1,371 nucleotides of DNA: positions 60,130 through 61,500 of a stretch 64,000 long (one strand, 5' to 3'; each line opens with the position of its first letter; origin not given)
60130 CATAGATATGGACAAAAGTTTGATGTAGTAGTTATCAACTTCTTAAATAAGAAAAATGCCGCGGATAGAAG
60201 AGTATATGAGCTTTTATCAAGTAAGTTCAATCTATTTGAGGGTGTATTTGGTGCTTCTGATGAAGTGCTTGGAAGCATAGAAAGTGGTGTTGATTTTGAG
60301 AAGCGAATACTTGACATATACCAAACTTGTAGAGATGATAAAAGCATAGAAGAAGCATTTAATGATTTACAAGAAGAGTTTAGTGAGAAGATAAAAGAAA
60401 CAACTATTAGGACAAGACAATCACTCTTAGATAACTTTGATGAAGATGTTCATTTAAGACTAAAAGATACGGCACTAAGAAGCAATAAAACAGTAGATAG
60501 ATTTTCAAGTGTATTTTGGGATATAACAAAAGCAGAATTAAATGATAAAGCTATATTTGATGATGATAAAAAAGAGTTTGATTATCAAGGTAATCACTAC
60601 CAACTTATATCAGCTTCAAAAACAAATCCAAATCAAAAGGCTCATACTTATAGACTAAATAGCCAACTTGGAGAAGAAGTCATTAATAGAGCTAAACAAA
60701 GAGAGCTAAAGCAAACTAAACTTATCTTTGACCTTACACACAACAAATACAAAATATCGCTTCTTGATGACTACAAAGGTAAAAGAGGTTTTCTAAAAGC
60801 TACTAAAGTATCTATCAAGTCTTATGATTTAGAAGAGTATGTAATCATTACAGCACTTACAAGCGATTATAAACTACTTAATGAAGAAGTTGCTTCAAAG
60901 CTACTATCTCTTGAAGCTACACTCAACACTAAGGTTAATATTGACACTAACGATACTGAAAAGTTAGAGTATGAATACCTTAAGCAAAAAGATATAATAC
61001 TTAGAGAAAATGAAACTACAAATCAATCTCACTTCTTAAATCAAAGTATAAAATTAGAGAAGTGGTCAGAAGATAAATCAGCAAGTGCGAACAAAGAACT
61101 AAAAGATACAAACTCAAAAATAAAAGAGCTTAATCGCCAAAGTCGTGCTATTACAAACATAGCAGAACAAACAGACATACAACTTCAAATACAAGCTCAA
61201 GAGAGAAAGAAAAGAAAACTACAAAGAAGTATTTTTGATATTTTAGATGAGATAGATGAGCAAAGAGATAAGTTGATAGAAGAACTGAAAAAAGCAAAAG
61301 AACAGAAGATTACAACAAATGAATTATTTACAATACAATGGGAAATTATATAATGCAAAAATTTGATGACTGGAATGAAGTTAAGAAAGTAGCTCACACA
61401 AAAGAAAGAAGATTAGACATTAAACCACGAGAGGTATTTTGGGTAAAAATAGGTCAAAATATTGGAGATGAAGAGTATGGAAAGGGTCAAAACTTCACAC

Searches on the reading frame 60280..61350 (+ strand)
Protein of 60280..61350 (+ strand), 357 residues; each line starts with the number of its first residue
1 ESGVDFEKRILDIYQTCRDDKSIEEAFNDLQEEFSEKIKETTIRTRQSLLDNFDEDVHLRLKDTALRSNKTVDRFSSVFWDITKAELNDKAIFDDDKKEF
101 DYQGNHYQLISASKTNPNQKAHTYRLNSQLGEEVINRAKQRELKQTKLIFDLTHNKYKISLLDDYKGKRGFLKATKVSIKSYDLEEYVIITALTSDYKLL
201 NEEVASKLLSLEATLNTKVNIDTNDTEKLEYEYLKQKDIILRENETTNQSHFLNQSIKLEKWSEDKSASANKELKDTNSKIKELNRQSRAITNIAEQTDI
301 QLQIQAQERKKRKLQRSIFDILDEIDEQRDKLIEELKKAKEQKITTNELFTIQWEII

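Call 83: predict_structure(alignment_id=A5)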
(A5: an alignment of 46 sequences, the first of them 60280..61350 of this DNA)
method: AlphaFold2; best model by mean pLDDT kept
length: 357 residues; sequences in the alignment: 46
mean_pLDDT: 83.3   pTM: 0.53
mean pLDDT of the five models: 83.3, 83.2, 82.1, 78.7, 77.9
residues with pLDDT >= 90: 97; 70-90: 217; 50-70: 41; < 50: 2
segments of 3 or more residues with pLDDT < 50: none
pLDDT, mean of each block of 10 residues (from residue 1): 64 75 77 74 65 55 54 76 86 88 89 82 84 85 82 81 89 92 89 93 88 81 90 94 90 88 87 89 90 89 92 90 89 86 88 90
secondary structure, 60 per line:
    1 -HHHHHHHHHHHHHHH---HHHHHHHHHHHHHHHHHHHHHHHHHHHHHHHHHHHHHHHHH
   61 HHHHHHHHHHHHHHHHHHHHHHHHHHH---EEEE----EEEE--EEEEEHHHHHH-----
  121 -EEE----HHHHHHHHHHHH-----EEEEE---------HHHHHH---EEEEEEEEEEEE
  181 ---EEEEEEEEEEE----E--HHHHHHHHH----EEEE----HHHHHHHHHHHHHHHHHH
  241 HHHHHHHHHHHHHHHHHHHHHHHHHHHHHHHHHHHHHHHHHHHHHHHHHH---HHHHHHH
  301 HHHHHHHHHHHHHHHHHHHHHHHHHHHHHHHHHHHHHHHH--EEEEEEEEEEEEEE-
elements in order: H2-16 H20-87 E91-94 E99-102 E105-109 H110-115 E122-124 H129-140 E146-150 H160-165 E169-180 E184-194 H202-210 E215-218 H223-290 H294-340 E343-356

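Call 88: fold_search(model_id=the predicted structure, library=pdb)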
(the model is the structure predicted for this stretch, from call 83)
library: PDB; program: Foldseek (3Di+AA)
matches with E <= 10: 345; with E <= 0.001: 0
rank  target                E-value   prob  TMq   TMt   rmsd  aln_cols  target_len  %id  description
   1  4ilo_A                1.7e-01  1.00  0.21  0.31   5.2       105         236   17  2.12A resolution structure of CT398 from Chlamydia trachomatis (released 2014-01-01)
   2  9exq_A                2.1e-01  0.15  0.14  0.08  32.2       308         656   11  Wzc-K540M-3YE-N711Y MgADP C1 (released 2025-04-23)
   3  3na7                  2.2e-01  1.00  0.21  0.30   4.6       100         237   18  2.2 Angstrom Structure of the HP0958 Protein from Helicobacter pylori CCUG 17874 (released 2010-09-22)
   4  3a8p_C                2.8e-01  0.47  0.15  0.23  21.7       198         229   12  Crystal structure of the Tiam2 PHCCEx domain (released 2009-11-24)
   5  1nt2_B                3.0e-01  0.63  0.17  0.24  16.8       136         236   18  CRYSTAL STRUCTURE OF FIBRILLARIN/NOP5P COMPLEX (released 2003-04-01)
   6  4gkq_B                3.0e-01  0.06  0.08  0.12  16.0       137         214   10  Structure of the neck and C-terminal motor homology domain of ViK1 from Candida glabrata (released 2012-10-03)
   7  3a8p_D                4.0e-01  0.41  0.16  0.24  23.1       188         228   13  Crystal structure of the Tiam2 PHCCEx domain (released 2009-11-24)
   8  3a8p_A                4.2e-01  0.41  0.15  0.23  21.2       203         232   10  Crystal structure of the Tiam2 PHCCEx domain (released 2009-11-24)
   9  9i2q_A                4.5e-01  0.18  0.14  0.08  31.3       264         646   11  Wzc-K540M-3YE MgADP C1 (released 2025-04-30)
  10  3u0c_A                4.8e-01  0.51  0.18  0.31   7.2       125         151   11  Crystal structure of N-terminal region of Type III Secretion First Translocator IpaB (residues 74-224) (released 2012-02-15)
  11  9r68_I                6.0e-01  0.07  0.15  0.09  18.9       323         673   10  CPS secretion pathway Wza-Wzc_C1 (Conf 2) (released 2026-03-04)
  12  6qj1                  6.4e-01  0.25  0.19  0.18  12.9       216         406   12  Crystal structure of the C. thermophilum condensin Smc2 ATPase head (crystal from I) (released 2019-07-03)
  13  5sw8_B                7.2e-01  0.11  0.14  0.22  15.2       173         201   13  Crystal structure of PI3Kalpha in complex with fragments 7 and 11 (released 2017-02-15)
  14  8v8h_B                7.6e-01  0.10  0.16  0.22  15.3       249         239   12  PI3Ka H1047R co-crystal structure with inhibitor in cryptic pocket near H1047R (compound 4). (released 2024-03-20)
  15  5xg2                  8.0e-01  0.20  0.12  0.16  10.8       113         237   17  Crystal structure of a coiled-coil segment (residues 345-468 and 694-814) of Pyrococcus yayanosii Smc (released 2017-06-07)
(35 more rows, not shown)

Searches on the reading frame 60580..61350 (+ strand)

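Call 52: search_protein_families(library=pfam, proteins=[window:60580-61350:+], max_evalue=10)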
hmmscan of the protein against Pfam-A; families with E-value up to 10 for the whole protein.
window:60580-61350:+ (257 aa): 1 family
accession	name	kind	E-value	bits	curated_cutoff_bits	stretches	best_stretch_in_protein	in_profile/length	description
PF05639.16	Pup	-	2.1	9.8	27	1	183-227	8-50/69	Pup-like protein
